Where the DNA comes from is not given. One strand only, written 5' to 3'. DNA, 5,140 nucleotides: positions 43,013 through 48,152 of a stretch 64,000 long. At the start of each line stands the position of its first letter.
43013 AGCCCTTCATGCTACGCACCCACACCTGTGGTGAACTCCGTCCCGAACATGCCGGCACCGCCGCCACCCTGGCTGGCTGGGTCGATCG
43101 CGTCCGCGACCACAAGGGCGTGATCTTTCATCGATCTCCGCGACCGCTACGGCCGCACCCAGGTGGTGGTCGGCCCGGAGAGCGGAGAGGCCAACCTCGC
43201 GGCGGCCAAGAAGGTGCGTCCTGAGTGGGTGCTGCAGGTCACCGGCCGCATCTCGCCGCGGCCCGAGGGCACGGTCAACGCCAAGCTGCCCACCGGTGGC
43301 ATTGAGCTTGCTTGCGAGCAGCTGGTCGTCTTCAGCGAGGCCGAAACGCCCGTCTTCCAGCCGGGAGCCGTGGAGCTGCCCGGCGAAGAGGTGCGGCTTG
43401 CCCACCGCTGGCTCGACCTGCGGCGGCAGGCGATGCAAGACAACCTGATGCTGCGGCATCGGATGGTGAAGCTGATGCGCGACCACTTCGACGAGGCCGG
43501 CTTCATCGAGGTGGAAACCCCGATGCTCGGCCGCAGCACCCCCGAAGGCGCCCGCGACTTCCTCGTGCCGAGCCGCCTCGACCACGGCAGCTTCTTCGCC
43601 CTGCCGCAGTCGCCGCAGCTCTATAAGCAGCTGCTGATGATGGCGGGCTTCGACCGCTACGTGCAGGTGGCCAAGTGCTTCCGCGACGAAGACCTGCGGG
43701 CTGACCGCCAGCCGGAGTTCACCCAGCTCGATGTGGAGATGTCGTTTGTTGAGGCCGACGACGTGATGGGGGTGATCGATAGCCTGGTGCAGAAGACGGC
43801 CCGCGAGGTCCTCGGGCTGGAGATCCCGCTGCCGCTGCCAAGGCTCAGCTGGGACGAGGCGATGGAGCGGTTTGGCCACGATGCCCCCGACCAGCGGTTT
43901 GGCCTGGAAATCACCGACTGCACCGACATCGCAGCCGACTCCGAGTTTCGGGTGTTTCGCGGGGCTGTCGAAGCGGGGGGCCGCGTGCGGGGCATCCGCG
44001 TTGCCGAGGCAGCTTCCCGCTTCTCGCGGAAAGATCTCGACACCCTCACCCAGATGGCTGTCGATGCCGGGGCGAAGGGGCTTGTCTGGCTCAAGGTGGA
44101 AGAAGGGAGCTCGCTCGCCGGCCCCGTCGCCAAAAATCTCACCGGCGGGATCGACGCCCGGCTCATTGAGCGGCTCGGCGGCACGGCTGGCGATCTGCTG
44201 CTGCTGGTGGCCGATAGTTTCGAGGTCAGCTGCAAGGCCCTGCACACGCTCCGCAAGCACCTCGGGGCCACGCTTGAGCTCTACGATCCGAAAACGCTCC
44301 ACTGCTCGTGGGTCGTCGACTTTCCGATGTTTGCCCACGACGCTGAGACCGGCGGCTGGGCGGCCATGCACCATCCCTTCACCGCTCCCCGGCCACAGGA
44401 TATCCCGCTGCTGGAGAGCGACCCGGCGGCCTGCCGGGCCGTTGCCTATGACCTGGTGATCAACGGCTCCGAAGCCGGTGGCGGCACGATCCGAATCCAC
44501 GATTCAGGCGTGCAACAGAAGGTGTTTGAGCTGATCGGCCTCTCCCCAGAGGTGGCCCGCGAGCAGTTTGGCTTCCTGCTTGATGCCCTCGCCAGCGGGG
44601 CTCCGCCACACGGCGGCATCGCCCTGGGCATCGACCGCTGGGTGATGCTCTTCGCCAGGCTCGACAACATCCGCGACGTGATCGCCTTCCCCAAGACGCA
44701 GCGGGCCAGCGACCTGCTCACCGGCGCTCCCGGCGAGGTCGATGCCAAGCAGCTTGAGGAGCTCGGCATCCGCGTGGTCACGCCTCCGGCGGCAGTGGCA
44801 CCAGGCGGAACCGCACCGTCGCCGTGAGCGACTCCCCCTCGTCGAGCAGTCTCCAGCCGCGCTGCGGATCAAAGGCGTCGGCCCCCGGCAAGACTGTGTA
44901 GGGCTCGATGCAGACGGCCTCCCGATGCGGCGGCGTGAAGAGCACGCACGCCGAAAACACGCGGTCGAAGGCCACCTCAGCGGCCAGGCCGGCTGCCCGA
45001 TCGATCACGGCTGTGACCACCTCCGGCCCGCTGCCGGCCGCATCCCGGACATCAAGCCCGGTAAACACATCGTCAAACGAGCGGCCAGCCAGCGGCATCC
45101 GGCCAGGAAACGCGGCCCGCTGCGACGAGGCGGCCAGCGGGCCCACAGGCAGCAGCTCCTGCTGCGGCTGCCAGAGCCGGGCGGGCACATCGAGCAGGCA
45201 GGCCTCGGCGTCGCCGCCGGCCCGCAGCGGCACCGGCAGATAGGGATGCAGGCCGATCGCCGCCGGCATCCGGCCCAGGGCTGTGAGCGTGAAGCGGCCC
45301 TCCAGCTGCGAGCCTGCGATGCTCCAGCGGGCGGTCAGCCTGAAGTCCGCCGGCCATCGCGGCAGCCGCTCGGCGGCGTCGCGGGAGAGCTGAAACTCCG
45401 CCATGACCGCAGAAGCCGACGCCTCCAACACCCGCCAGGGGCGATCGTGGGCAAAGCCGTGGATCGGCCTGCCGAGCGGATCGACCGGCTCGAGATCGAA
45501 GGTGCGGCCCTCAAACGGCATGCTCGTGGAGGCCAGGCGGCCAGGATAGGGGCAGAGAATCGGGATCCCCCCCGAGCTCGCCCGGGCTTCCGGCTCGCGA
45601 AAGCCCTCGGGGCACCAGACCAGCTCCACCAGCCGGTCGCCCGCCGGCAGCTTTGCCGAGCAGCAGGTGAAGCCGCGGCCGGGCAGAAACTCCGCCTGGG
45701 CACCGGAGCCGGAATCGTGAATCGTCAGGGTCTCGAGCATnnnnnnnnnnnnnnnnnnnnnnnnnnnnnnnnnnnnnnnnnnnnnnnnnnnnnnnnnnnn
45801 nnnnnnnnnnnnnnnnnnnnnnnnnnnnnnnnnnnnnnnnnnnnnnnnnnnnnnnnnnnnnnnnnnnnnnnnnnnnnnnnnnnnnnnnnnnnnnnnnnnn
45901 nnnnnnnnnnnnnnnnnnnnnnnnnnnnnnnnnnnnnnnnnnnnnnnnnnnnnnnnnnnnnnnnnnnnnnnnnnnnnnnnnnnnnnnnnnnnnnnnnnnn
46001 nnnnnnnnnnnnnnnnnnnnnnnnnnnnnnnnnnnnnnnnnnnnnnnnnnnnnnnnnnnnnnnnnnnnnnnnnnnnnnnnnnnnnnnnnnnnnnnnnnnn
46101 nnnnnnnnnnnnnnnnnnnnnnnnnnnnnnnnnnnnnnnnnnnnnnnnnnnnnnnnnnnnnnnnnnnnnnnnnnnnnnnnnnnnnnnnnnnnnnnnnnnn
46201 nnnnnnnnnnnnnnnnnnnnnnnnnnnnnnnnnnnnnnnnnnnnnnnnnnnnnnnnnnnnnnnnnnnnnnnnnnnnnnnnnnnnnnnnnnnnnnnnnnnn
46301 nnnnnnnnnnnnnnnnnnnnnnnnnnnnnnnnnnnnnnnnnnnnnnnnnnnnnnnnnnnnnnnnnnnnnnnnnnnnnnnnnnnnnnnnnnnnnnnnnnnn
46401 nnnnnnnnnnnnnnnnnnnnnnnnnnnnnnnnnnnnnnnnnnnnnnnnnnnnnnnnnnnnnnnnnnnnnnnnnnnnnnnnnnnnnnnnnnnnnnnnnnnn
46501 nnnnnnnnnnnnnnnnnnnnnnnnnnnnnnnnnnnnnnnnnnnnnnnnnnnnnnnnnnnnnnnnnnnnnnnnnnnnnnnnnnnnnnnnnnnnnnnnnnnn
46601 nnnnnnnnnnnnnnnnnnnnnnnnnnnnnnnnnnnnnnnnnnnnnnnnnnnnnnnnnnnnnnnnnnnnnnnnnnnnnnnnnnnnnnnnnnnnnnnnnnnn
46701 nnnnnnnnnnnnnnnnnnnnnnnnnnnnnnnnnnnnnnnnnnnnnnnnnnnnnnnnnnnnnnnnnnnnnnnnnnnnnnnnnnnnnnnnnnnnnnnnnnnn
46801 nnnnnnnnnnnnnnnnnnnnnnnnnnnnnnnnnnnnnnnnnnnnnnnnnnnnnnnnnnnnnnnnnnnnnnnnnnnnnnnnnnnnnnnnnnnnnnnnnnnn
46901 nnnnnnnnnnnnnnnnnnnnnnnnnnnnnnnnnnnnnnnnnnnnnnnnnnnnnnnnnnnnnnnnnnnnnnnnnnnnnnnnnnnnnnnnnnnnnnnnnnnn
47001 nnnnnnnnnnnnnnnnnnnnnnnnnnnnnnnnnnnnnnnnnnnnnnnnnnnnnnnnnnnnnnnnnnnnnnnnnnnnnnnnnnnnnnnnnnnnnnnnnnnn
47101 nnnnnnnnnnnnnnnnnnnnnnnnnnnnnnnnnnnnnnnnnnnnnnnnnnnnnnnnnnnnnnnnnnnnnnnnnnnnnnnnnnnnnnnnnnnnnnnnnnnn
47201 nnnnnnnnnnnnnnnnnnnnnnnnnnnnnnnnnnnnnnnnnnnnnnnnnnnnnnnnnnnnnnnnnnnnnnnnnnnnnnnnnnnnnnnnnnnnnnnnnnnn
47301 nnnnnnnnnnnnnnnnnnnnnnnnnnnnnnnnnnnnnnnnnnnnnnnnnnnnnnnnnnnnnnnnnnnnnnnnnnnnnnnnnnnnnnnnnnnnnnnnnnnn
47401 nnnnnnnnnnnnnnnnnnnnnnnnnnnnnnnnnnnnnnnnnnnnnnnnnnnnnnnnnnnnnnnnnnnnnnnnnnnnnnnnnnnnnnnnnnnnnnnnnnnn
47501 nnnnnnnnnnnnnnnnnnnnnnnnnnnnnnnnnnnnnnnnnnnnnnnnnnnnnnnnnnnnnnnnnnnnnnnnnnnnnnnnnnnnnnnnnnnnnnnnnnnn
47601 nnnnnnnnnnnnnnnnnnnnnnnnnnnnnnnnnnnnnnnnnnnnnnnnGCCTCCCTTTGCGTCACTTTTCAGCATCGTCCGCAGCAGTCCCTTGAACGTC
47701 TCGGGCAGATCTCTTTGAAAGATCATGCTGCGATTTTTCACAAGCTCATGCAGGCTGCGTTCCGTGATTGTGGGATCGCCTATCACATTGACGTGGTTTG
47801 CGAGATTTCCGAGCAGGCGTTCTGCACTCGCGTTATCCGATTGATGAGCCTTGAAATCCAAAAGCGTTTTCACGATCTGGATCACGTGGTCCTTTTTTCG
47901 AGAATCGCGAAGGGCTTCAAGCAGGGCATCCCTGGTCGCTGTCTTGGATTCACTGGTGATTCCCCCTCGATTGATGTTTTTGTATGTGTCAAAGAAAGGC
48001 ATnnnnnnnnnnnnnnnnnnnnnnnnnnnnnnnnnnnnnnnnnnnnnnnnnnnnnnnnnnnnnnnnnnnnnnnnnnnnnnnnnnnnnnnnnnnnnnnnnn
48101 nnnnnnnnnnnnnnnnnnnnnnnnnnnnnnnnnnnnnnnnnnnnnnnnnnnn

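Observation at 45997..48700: AT-richer accessory island abutting tRNA-Val, with an orphan three-gene operon and no mobility gene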

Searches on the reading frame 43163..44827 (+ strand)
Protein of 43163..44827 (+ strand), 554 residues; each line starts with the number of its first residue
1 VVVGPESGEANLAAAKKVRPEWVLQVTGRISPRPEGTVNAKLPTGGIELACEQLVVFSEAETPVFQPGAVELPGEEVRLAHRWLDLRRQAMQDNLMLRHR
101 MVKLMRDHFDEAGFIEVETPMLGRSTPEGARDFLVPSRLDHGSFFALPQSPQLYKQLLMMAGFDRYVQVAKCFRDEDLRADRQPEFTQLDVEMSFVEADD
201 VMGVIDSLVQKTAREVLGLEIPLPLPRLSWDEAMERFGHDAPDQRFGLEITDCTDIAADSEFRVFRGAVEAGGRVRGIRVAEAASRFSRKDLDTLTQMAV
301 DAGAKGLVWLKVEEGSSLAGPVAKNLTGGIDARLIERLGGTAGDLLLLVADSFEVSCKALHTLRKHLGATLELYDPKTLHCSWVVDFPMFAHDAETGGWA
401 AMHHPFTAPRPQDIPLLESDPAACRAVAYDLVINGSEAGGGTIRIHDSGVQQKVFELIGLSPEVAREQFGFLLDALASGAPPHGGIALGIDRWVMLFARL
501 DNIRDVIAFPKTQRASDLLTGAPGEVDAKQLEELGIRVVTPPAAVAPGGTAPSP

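Call 42: find_related_loci(query=window:43163-44827:+, collection=genome_contigs, flank=10000)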
Query window:43163-44827:+ (554 aa) in genome_contigs; peptide patterns used: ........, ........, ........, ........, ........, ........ (x = any residue, [..] = any of these).
600 stretches matched a pattern (row limit reached: there are more); 594 encode a relative of the query (tblastn E <= 1e-3); the best 80 are kept; 80 distinct loci.
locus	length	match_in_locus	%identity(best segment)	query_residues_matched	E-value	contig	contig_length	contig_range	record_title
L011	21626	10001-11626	75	1-542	0e+0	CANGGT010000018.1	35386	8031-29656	MAG: Planctomycetaceae bacterium isolate Jr-28jun17-107 genome assembly, contig: Jr-28jun17-C1616, whole genome shotgun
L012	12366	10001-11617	68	1-538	0e+0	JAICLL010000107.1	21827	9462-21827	MAG: Pirellulales bacterium isolate GZL_HY_2_bin.141 k141_725232_length_21827_cov_13.9005, whole genome shotgun sequence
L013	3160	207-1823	67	1-538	0e+0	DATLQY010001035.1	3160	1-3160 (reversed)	MAG TPA_asm: Pirellulales bacterium isolate SMAG_U13890 k141_1227152, whole genome shotgun sequence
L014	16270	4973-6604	60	1-542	0e+0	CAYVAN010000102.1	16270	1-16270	MAG TPA_asm: uncultured Rhodopirellula sp. isolate SRP268394_co1_174 genome assembly, contig: NODE_5949_length_16270_cov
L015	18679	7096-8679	54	17-538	0e+0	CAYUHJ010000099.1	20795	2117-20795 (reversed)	MAG TPA_asm: uncultured Alcaligenaceae bacterium isolate binchicken_co311_143 genome assembly, contig: NODE_4398_length_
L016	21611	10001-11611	49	1-538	0e+0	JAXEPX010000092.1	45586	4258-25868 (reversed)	MAG: Phascolarctobacterium sp. isolate SUG3080 k141_4593474, whole genome shotgun sequence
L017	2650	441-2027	51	8-538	0e+0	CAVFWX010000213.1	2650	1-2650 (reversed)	Anaerotignum sp. isolate H07645-L1_cleanbin_000020 genome assembly, contig: Spades_H07645-L1_contig_18803, whole genome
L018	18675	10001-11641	52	1-544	4e-180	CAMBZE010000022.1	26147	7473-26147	MAG: Methylotenera oryzisoli isolate LH-02apr19-168 genome assembly, contig: LH-02apr19-C3811, whole genome shotgun sequ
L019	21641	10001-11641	51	1-544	3e-179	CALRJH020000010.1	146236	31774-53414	MAG: Acidovorax caeni isolate JJ-JE53-10-7-m1-bin255 genome assembly, contig: JJ-RD922-193-C31, whole genome shotgun seq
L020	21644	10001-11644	52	1-544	2e-179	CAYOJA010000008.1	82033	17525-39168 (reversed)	MAG TPA_asm: uncultured Thiobacillus sp. isolate SRP189682_co1_107 genome assembly, contig: NODE_220_length_82033_cov_24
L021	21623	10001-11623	51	1-538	4e-179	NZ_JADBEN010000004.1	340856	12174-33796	Methylobacillus flagellatus strain A12 NODE_4_length_340856_cov_20.9892_ID_49390, whole genome shotgun sequence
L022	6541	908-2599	51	6-537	0e+0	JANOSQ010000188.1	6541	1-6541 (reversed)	MAG: Fimbriiglobus sp. isolate VAR_39_metabat_75_sub VAR_39_k141_289815, whole genome shotgun sequence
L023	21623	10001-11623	52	1-538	2e-178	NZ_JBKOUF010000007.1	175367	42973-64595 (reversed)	Methylophilus sp. 3sh_L NODE_7_length_175367_cov_149.698363, whole genome shotgun sequence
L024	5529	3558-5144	50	8-538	0e+0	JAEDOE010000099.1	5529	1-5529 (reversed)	MAG: Anaerovibrio sp. isolate MAG310 NODE_20179_length_5529_cov_6.773657, whole genome shotgun sequence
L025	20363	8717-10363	51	1-546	4e-177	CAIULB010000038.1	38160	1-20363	MAG: uncultured Methylophilaceae bacterium isolate AlinenLipids_bin-0238 genome assembly, contig: bin-0238:38/38, whole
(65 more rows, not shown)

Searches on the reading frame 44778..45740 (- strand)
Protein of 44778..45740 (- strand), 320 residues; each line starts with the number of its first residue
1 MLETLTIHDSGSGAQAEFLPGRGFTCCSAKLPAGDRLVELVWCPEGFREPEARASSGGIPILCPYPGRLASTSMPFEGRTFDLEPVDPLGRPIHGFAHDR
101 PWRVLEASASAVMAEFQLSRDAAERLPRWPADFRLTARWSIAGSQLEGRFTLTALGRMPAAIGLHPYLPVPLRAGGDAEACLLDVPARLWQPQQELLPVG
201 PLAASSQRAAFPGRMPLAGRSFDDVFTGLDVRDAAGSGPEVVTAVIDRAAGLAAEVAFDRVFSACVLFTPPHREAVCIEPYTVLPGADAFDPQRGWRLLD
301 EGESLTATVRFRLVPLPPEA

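Call 7: search_protein_families(library=pfam, max_evalue=1, proteins=[window:44778-45740:-])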
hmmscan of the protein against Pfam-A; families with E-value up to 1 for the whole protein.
window:44778-45740:- (320 aa): 1 family
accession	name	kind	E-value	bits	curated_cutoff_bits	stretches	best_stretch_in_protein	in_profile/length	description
PF01263.26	Aldose_epim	-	3.2e-20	73.1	27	1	28-311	24-298/299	Aldose 1-epimerase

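Call 84: find_encoding_contigs(protein=window:44778-45740:-, flank=10000, max_places=6)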
Protein window:44778-45740:- (320 aa): no gene with exactly this product is on record in the collection.

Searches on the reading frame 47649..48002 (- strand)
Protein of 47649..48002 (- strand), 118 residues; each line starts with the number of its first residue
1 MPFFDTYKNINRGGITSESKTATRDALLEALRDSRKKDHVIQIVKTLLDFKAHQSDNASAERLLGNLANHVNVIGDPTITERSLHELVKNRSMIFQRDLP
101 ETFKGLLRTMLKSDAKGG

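Call 7: search_protein_families(library=pfam, max_evalue=1, proteins=[window:47649-48002:-])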
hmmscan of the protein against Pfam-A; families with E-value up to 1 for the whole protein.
seq(118 aa): 1 family
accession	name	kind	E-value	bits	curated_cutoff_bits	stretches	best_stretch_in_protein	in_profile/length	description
PF19963.4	VMAP-M1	-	0.1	13.6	25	1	18-96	12-88/113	vWA-MoxR associated protein middle region (VMAP-M) 1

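Call 8: search_protein_families(library=padloc, max_evalue=1, proteins=[window:47649-48002:-])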
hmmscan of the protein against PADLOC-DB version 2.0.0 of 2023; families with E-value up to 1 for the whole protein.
seq(118 aa): 1 family
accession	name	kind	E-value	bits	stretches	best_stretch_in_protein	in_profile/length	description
PDLC02210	QatA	-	0.00027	17.6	1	14-97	298-384/593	-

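Call 10: find_homologous_proteins(query=window:47649-48002:-, max_evalue=0.01)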
Query seq(118 aa) (118 aa): 1 proteins with E <= 0.01 among 11 candidates.
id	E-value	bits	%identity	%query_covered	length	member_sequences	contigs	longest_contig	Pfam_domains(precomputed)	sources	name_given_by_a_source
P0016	1.0e-40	156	68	97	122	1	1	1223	-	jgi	jgi:hypothetical protein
